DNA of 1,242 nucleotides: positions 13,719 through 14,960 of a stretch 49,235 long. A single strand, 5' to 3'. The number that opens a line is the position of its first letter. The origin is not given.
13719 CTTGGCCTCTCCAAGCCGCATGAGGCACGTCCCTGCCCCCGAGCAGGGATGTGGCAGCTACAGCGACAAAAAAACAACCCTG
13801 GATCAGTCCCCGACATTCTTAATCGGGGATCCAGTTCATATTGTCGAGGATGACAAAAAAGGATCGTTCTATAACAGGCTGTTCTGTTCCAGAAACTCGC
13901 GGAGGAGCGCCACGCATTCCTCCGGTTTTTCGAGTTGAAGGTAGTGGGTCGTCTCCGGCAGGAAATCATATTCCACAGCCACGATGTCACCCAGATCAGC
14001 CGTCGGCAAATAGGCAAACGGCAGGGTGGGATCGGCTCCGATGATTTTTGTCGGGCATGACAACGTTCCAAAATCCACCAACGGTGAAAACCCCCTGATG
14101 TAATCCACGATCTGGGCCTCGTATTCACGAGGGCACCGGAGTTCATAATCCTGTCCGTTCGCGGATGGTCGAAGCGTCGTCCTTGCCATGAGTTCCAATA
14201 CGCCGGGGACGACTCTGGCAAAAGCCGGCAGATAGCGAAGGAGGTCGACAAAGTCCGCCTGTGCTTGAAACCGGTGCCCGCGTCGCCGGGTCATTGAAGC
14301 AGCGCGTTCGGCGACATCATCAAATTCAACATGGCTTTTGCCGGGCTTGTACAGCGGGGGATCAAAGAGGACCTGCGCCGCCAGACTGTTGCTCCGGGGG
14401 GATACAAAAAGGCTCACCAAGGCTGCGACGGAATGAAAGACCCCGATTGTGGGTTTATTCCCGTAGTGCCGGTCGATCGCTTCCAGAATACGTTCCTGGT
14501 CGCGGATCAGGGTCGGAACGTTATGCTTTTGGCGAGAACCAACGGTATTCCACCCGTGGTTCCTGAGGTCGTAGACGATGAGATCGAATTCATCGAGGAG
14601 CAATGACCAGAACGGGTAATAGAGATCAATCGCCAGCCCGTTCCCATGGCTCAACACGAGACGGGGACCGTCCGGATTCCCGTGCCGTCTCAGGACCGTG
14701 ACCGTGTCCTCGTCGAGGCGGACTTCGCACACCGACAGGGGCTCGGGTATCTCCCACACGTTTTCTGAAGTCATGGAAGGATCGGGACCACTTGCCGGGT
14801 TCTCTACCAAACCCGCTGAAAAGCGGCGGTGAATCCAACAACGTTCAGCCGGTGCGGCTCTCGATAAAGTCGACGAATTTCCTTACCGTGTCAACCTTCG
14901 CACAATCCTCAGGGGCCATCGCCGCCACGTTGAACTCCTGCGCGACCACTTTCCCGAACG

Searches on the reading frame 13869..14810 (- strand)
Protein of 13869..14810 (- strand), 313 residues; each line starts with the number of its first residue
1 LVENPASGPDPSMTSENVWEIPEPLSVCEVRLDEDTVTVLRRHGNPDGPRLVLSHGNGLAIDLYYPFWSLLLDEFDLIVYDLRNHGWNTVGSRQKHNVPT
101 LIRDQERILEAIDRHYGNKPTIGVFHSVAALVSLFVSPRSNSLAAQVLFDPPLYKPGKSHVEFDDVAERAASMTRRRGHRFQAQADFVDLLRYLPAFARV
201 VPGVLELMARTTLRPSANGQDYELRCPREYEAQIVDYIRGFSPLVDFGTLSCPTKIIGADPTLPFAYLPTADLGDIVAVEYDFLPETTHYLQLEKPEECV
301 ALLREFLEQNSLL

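Call 45: search_protein_families(library=pfam, proteins=[window:13869-14810:-], max_evalue=0.001)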
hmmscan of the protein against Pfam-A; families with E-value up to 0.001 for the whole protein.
window:13869-14810:- (313 aa): 2 families
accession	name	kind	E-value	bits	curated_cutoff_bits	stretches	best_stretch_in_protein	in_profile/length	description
PF12697.13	Abhydrolase_6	-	2.1e-11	45.4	26.3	1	51-301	1-216/217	Alpha/beta hydrolase family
PF00561.26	Abhydrolase_1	-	1e-06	29.1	25.8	1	49-137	1-87/245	alpha/beta hydrolase fold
